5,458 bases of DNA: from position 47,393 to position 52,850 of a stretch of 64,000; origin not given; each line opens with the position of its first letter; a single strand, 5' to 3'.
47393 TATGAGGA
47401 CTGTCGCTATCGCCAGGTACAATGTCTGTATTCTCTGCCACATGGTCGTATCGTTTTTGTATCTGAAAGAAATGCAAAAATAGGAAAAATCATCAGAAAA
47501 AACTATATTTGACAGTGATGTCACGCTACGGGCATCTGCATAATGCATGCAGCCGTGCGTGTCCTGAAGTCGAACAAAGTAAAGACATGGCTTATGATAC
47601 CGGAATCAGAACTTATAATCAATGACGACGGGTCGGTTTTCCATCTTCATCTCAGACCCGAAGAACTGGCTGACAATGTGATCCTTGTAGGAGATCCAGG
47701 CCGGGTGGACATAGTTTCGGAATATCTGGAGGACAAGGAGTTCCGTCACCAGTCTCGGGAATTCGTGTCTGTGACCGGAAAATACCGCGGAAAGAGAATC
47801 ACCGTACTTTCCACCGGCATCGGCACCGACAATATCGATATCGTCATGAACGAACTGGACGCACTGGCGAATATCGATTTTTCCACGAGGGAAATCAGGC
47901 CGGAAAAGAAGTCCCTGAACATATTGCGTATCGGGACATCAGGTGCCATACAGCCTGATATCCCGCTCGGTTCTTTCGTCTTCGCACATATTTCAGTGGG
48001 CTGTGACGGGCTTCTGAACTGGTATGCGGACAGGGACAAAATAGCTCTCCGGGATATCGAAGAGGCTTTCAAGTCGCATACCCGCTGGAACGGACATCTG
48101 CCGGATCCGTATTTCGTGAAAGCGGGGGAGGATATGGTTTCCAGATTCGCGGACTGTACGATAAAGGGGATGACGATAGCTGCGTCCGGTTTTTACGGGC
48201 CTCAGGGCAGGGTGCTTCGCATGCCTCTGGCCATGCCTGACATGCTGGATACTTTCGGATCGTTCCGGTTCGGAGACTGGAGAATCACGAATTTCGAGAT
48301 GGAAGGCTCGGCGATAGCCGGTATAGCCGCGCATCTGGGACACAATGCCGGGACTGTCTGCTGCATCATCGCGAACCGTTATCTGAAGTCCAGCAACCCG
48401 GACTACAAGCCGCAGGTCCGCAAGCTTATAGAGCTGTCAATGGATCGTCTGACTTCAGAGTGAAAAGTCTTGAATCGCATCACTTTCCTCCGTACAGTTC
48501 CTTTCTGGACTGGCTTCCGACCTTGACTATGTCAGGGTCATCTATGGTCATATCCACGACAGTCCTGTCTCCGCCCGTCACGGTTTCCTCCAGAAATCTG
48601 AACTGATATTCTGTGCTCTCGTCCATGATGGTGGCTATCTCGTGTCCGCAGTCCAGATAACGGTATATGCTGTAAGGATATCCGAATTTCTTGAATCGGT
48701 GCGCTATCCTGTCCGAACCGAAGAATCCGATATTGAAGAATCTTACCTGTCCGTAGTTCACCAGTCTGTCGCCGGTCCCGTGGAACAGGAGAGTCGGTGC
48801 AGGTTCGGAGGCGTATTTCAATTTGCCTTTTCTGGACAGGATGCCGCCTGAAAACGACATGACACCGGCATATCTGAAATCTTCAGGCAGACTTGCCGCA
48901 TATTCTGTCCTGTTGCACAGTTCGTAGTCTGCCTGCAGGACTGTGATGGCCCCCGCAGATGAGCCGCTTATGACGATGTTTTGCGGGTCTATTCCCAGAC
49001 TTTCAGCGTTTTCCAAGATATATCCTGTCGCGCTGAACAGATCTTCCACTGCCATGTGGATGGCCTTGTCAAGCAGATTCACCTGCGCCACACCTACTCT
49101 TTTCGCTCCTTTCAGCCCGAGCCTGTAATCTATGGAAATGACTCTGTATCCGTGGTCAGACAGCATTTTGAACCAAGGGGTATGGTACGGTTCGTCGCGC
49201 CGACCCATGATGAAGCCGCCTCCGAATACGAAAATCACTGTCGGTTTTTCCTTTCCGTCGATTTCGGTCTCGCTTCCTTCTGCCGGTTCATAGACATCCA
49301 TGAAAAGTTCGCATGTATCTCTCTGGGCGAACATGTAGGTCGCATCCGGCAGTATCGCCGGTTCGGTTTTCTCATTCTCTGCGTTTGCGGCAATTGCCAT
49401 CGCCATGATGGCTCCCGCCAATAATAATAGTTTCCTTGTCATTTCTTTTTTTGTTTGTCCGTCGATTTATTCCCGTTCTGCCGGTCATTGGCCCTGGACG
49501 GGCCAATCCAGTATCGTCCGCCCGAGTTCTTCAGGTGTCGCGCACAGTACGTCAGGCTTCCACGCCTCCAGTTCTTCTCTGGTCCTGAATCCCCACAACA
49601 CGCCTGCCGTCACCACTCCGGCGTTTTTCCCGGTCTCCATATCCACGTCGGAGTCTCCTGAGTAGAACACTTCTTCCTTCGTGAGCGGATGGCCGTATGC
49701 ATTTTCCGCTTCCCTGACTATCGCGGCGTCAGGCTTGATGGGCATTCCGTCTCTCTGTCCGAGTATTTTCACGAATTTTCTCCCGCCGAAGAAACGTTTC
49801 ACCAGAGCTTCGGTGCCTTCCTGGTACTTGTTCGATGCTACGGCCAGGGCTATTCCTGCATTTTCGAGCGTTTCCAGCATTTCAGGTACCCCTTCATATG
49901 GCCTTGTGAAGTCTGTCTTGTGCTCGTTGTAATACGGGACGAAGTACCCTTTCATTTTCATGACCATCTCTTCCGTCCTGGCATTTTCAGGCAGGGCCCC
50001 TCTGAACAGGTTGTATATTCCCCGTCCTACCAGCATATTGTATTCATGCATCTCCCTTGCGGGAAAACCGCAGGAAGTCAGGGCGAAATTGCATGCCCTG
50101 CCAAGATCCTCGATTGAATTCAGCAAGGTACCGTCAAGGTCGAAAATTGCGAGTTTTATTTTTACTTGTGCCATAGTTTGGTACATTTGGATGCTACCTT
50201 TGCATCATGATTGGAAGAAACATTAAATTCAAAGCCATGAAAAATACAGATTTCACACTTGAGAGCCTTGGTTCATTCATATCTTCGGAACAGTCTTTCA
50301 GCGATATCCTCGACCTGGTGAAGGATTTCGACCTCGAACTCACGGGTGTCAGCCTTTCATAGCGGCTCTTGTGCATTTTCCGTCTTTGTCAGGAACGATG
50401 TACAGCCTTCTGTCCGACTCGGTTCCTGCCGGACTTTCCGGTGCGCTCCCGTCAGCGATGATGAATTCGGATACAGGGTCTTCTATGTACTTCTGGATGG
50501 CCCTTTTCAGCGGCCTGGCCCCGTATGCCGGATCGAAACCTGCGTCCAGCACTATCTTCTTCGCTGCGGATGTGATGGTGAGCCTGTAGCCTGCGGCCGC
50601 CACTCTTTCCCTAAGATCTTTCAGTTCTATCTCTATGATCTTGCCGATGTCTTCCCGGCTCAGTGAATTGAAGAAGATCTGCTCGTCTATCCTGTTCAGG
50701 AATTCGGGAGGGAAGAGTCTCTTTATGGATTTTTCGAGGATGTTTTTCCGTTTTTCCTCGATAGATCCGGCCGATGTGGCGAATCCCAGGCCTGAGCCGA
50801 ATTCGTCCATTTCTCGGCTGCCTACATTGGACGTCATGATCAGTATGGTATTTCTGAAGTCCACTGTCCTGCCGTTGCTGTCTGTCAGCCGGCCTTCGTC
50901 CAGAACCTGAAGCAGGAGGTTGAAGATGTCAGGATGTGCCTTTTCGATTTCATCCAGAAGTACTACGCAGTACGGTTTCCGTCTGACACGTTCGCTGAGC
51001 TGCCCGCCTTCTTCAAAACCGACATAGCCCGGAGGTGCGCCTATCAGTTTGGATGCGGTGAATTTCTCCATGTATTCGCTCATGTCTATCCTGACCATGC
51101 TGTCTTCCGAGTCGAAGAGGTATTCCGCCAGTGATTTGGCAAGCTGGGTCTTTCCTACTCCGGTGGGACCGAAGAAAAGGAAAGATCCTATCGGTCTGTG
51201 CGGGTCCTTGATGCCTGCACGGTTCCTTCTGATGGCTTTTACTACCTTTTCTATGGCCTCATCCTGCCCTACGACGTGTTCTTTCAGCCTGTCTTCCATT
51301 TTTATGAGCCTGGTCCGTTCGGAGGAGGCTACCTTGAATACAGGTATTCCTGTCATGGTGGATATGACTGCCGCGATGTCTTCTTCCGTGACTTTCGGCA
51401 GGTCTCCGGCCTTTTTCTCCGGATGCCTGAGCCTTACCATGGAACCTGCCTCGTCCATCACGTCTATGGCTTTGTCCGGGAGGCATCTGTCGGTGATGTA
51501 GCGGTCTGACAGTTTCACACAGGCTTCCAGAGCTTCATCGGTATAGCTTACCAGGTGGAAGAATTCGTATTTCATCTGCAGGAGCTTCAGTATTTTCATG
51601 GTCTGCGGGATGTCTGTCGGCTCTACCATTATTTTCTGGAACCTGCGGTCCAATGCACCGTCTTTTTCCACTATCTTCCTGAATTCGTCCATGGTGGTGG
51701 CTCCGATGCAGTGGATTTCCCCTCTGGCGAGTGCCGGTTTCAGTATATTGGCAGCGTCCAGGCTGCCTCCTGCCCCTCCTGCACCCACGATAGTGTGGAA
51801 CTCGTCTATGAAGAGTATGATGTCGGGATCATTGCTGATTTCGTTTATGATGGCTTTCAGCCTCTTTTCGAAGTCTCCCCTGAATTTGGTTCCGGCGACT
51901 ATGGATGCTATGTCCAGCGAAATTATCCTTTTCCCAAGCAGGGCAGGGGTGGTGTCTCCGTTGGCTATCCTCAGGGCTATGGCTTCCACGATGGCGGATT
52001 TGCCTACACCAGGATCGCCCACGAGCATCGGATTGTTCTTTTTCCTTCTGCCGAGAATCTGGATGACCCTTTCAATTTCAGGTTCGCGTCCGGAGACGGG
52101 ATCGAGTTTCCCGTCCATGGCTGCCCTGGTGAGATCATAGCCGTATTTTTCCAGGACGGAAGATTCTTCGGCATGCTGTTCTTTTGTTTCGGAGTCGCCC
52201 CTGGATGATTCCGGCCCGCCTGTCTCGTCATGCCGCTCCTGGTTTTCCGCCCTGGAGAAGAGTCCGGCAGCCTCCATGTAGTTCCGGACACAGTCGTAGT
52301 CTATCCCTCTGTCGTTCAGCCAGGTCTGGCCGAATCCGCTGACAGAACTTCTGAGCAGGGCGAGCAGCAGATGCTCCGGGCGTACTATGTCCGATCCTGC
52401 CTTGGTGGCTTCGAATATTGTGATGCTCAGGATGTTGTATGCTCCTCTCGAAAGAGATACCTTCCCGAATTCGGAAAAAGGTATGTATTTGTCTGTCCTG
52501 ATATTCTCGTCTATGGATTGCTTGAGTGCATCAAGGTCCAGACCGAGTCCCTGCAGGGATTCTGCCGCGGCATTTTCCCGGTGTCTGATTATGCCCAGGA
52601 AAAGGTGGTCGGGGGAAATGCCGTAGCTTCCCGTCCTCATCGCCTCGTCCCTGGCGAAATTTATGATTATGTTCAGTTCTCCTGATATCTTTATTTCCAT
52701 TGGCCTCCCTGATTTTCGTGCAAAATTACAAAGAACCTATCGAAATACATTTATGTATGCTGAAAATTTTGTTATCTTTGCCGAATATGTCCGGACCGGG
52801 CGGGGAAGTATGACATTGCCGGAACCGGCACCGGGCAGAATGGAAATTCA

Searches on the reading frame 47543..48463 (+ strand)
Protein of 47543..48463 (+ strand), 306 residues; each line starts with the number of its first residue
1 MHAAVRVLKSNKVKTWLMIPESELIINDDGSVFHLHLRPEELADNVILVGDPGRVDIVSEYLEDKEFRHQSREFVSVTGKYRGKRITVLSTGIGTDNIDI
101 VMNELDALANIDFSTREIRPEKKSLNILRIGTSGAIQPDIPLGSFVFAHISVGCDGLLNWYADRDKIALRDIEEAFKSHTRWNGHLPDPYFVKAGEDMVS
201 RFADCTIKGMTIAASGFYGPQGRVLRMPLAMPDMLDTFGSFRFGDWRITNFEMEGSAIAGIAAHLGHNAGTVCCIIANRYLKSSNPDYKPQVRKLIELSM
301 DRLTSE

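Call 84: search_protein_families(library=pfam, proteins=[window:47543-48463:+], max_evalue=0.00001)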
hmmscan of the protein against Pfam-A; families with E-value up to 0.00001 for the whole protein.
window:47543-48463:+ (306 aa): 1 family
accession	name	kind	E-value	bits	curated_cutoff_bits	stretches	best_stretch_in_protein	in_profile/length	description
PF01048.26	PNP_UDP_1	-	1.3e-25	90.6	25.1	1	46-280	3-200/233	Phosphorylase superfamily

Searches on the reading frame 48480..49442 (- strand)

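Call 84: search_protein_families(library=pfam, proteins=[window:48480-49442:-], max_evalue=0.00001)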
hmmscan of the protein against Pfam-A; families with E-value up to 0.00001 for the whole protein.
window:48480-49442:- (320 aa): 3 families
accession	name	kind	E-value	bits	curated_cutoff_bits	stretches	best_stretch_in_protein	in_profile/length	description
PF20434.5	BD-FAE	-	1.8e-17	64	26.8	1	48-165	1-100/215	BD-FAE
PF00135.34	COesterase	-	1.8e-11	44.2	27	1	40-168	81-197/515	Carboxylesterase family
PF07859.19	Abhydrolase_3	-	2.6e-11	44.1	25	0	129-169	46-86/210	alpha/beta hydrolase fold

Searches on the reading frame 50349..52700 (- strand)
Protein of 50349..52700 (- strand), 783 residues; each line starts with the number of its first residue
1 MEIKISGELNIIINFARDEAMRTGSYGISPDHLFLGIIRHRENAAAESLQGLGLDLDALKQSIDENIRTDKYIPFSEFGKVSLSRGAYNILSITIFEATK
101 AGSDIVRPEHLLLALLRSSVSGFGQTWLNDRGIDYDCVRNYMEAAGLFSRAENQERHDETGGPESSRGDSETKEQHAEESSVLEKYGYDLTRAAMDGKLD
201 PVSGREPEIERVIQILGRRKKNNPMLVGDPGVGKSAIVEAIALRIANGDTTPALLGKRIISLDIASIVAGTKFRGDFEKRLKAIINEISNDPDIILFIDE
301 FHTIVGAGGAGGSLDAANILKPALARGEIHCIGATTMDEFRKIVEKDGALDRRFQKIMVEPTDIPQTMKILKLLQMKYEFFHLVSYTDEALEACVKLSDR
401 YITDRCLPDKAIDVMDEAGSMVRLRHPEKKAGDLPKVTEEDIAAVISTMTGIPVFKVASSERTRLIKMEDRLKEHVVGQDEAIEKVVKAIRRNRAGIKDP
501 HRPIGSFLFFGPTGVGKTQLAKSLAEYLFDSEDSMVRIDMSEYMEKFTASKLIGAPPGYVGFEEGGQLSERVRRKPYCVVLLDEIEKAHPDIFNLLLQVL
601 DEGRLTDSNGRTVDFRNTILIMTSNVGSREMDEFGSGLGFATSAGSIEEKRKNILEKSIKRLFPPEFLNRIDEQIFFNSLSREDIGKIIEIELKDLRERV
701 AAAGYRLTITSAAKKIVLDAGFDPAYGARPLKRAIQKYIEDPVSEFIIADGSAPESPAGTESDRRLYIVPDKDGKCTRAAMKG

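Call 83: search_protein_families(library=pfam, proteins=[window:50349-52700:-], max_evalue=0.00001)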
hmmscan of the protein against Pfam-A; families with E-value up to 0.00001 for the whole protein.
window:50349-52700:- (783 aa): 13 families
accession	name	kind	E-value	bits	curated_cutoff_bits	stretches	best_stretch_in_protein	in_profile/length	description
PF07724.20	AAA_2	-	1.6e-67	227.1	27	1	502-673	1-165/166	AAA domain (Cdc48 subfamily)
PF17871.7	AAA_lid_9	-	8.6e-26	90.3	22.8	1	365-431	3-69/104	AAA lid domain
PF00004.35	AAA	-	7.9e-25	88.2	21.2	2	225-351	2-124/131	ATPase family associated with various cellular activities (AAA)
PF10431.15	ClpB_D2-small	-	1.5e-22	79.8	21.9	1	680-750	1-71/81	C-terminal, D2-small domain, of ClpB protein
PF07728.20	AAA_5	-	1.7e-17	64.1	22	1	507-630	2-127/139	AAA domain (dynein-related subfamily)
PF02861.25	Clp_N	-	2.4e-14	53.6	20.7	1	17-65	2-50/53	Clp amino terminal domain, pathogenicity island component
PF13191.12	AAA_16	-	4.1e-12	47.3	32.6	0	203-246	3-49/167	AAA ATPase domain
PF00158.32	Sigma54_activat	-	6.7e-10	39.3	20.2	1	479-611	4-128/168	Sigma-54 interaction domain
PF13401.12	AAA_22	-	2.7e-08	34.6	27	0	506-601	7-109/130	AAA domain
PF20720.3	nSTAND3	-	3.3e-08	33.8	27.2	0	509-547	22-60/155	Novel STAND NTPase 3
PF01637.24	ATPase_2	-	4.1e-07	30.5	33.2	0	260-374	74-194/225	ATPase domain predominantly from Archaea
PF12775.13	AAA_7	-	9.7e-07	28.9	25.8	0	506-553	35-82/181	P-loop containing dynein motor region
PF20030.5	bpMoxR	-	5.6e-06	26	27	0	507-606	34-127/205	MoxR domain in the MoxR-vWA-beta-propeller ternary systems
